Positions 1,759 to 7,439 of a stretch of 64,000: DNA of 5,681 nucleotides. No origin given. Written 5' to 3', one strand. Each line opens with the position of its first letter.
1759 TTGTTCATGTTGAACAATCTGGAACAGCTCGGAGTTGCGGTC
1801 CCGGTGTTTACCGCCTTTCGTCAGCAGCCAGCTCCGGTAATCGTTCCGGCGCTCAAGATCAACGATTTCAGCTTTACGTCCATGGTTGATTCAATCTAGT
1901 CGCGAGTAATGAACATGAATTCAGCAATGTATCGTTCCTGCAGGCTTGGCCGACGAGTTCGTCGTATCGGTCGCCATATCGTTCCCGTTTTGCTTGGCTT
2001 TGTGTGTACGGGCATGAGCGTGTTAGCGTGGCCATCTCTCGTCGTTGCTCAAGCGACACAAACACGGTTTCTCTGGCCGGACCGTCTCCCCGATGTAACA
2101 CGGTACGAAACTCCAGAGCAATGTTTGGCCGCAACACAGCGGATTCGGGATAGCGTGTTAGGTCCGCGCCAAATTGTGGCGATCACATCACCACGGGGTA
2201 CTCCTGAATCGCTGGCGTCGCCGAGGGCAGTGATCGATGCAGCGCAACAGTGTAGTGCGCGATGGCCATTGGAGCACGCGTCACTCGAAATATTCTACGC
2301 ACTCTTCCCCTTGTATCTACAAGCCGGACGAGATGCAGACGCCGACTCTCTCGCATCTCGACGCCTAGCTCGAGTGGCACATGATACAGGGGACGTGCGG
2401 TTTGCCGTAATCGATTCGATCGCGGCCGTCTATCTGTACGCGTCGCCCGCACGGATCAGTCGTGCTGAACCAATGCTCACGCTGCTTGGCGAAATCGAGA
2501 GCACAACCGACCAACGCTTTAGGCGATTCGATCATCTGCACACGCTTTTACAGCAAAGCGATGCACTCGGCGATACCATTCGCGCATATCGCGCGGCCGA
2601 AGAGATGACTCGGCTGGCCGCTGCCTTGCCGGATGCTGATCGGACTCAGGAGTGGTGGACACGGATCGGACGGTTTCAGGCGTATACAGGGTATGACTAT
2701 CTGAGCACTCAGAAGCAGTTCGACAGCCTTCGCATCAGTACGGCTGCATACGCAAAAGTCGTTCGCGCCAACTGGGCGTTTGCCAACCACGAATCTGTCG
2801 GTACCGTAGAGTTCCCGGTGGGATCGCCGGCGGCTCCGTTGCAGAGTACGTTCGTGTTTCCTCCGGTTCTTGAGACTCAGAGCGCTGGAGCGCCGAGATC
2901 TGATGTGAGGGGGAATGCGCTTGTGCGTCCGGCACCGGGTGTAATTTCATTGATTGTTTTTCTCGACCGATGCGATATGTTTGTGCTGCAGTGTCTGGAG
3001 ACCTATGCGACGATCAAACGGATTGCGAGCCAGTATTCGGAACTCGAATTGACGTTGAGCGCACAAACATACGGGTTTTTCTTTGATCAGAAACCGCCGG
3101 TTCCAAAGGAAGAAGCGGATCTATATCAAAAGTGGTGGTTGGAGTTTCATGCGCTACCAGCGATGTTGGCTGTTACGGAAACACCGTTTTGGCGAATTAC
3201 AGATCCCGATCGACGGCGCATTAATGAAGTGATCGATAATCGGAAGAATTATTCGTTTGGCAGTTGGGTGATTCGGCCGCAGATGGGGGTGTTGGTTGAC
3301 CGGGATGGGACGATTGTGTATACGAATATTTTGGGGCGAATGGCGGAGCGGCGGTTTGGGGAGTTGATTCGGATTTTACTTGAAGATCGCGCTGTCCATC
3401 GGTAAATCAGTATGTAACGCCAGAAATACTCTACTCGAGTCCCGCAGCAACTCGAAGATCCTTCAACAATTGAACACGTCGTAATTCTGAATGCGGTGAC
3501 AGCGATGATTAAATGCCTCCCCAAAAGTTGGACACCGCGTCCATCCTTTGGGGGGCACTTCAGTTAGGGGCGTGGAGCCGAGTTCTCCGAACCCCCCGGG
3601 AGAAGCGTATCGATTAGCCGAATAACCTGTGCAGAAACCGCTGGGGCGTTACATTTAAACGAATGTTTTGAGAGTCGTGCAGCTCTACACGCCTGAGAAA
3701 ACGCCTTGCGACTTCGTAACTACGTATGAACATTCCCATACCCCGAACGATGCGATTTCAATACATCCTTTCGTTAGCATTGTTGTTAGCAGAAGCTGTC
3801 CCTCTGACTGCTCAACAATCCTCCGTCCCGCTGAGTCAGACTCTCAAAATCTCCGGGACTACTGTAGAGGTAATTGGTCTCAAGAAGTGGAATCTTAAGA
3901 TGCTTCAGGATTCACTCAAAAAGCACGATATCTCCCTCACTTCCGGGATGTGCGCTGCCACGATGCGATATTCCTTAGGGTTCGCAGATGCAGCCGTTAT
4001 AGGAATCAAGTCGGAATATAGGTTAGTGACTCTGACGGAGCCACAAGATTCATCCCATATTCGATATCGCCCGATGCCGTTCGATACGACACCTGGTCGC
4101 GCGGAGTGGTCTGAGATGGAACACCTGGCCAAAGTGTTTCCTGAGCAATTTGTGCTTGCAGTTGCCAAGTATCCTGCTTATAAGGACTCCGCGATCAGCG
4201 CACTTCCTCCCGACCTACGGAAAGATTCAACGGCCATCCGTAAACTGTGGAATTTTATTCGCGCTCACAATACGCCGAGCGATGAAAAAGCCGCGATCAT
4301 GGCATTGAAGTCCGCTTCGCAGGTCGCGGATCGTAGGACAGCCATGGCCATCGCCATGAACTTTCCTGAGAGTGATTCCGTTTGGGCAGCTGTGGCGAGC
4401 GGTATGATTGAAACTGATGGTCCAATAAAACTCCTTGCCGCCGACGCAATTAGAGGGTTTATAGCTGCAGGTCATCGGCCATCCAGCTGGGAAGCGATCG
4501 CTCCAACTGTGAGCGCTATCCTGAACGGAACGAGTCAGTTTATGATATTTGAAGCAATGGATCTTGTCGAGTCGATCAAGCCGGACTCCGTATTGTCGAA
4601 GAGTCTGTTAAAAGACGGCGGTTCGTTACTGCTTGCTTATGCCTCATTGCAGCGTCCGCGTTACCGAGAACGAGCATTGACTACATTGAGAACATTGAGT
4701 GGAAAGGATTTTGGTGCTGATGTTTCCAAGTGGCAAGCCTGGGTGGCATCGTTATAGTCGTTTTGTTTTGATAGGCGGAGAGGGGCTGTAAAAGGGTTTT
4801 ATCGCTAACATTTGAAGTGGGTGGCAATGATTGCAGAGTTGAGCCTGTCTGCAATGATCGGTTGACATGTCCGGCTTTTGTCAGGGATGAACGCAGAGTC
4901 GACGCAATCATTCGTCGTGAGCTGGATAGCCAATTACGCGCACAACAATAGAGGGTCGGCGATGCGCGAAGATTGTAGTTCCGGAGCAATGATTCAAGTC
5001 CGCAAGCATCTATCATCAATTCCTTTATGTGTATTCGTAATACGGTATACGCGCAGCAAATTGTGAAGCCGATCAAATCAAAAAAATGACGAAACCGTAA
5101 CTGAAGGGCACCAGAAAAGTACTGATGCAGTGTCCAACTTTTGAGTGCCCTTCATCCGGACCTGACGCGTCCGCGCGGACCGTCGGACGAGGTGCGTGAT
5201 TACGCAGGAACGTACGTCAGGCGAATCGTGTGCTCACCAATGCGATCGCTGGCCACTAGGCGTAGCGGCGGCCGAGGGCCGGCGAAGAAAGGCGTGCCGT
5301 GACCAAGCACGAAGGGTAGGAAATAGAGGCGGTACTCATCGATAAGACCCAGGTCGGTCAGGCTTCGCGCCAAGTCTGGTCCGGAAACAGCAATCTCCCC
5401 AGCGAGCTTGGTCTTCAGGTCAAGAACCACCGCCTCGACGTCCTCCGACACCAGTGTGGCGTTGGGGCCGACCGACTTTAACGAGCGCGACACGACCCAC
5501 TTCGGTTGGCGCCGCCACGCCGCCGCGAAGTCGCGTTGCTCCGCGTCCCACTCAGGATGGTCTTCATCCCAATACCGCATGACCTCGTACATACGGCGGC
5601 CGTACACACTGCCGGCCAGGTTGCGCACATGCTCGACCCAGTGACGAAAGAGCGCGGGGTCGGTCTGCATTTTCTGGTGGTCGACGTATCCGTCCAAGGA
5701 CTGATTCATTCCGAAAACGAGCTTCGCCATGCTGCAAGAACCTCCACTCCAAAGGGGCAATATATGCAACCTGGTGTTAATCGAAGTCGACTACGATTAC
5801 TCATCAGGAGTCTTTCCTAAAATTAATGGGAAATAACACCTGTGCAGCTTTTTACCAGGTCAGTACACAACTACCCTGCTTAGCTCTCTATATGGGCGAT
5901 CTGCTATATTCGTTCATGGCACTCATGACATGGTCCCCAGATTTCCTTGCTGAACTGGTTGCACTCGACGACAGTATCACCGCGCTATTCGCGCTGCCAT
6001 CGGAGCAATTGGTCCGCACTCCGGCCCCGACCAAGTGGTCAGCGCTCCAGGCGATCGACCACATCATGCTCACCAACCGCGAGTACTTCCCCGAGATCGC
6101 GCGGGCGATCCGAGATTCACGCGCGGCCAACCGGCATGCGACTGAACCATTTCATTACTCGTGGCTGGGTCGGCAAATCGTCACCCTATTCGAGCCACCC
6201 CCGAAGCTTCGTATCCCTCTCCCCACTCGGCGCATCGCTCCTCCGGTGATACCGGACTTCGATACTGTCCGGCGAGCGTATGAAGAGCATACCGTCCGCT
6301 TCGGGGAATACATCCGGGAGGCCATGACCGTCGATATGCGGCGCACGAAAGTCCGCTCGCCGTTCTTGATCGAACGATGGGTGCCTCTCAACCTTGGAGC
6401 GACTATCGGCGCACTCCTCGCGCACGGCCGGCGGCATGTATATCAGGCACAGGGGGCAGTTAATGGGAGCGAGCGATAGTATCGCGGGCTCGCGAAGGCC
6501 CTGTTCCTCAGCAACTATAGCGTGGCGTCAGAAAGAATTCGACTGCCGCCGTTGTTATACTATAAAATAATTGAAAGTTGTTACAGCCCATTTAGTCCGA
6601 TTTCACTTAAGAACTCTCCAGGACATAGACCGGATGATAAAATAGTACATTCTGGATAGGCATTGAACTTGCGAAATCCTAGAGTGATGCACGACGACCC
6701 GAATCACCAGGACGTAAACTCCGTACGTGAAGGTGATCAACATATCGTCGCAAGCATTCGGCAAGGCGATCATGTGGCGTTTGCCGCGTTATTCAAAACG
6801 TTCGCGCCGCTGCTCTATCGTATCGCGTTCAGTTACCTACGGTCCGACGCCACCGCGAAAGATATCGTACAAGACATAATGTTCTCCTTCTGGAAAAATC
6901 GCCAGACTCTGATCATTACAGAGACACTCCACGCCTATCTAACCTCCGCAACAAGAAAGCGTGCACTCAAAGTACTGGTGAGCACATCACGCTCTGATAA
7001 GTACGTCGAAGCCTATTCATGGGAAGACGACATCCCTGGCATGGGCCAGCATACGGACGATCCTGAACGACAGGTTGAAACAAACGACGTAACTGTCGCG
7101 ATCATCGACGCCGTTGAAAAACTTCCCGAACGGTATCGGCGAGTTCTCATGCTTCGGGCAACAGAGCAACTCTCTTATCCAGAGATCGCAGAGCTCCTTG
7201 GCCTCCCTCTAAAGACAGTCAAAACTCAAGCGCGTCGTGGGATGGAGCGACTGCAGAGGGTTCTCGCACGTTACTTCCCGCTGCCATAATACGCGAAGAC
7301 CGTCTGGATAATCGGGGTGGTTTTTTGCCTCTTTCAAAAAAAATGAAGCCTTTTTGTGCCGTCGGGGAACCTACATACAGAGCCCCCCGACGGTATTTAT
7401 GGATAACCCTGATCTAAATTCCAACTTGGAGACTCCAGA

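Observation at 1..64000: At least five tandem paralogous copies of an eight-gene sigma / anti-sigma / SusC / SusD / lipoprotein / TldD-like / PmbA-like / Trx-like cassette, with no CAZymes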

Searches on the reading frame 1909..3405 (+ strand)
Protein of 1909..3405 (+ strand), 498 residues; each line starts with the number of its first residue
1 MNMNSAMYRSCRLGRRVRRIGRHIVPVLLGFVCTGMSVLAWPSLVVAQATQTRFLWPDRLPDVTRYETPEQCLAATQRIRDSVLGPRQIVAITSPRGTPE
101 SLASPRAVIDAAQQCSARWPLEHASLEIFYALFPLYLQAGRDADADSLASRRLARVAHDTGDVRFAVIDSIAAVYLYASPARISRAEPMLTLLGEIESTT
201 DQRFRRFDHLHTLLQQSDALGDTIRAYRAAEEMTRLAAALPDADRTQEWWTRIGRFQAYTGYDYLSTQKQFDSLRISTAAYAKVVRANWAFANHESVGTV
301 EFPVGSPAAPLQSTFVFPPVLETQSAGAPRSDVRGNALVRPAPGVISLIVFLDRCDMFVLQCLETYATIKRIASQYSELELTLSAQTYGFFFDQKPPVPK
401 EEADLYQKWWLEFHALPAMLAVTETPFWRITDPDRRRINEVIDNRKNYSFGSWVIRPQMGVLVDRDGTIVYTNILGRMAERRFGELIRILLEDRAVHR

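Call 3: search_protein_families(library=pfam, proteins=[window:1909-3405:+], max_evalue=0.01)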
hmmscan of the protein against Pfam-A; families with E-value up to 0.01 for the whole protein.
window:1909-3405:+ (498 aa): 0 families

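Call 8: search_protein_families(library=ncbifam, proteins=[window:1909-3405:+], max_evalue=0.01)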
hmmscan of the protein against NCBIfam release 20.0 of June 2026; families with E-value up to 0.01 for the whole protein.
window:1909-3405:+ (498 aa): 0 families
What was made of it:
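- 1909..3405 (+): C1: last gene. Sec signal, helical repeat, CxxC-less Trx fold. No Pfam or NCBIfam family (calls 3, 8).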

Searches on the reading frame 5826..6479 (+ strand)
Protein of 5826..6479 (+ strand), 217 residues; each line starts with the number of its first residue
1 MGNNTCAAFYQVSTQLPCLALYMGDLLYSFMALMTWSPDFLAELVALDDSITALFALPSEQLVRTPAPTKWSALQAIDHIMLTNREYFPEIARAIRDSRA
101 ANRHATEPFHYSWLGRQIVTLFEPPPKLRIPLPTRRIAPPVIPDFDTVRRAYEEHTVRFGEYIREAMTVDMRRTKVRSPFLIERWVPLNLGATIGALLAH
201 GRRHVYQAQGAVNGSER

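Call 5: search_protein_families(library=pfam, proteins=[window:5826-6479:+], max_evalue=0.01)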
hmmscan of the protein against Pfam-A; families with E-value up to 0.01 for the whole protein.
window:5826-6479:+ (217 aa): 1 family
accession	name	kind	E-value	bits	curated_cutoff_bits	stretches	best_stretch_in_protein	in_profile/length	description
PF12867.12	DinB_2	-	2.8e-12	47.6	24.8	1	52-207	11-127/128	DinB superfamily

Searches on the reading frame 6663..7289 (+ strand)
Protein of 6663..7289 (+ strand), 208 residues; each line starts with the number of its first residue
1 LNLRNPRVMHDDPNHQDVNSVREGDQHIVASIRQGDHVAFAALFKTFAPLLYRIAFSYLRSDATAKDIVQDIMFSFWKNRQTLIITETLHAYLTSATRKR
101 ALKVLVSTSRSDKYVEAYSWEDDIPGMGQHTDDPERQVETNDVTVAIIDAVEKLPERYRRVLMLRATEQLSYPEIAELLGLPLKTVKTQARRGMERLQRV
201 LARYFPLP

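Call 3: search_protein_families(library=pfam, proteins=[window:6663-7289:+], max_evalue=0.01)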
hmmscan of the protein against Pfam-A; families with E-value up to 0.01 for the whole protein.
window:6663-7289:+ (208 aa): 5 families
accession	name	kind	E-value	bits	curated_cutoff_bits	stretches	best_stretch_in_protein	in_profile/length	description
PF08281.18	Sigma70_r4_2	-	8.4e-18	64.2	25.7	1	146-197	3-54/54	Sigma-70, region 4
PF04542.20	Sigma70_r2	-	1.4e-10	41.3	24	1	43-108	1-68/71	Sigma-70 region 2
PF04545.22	Sigma70_r4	-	7.8e-10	38.6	24.1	1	151-198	2-49/50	Sigma-70, region 4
PF07638.17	Sigma70_ECF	-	7.4e-05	23.1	21.1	0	138-189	117-171/185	ECF sigma factor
PF13384.12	HTH_23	-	0.00021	21.5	24.6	1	156-187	3-35/50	Homeodomain-like domain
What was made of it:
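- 6663..7289 (+): C2: ECF sigma factor. Sigma70_r2, r4_2 and ECF (call 3).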
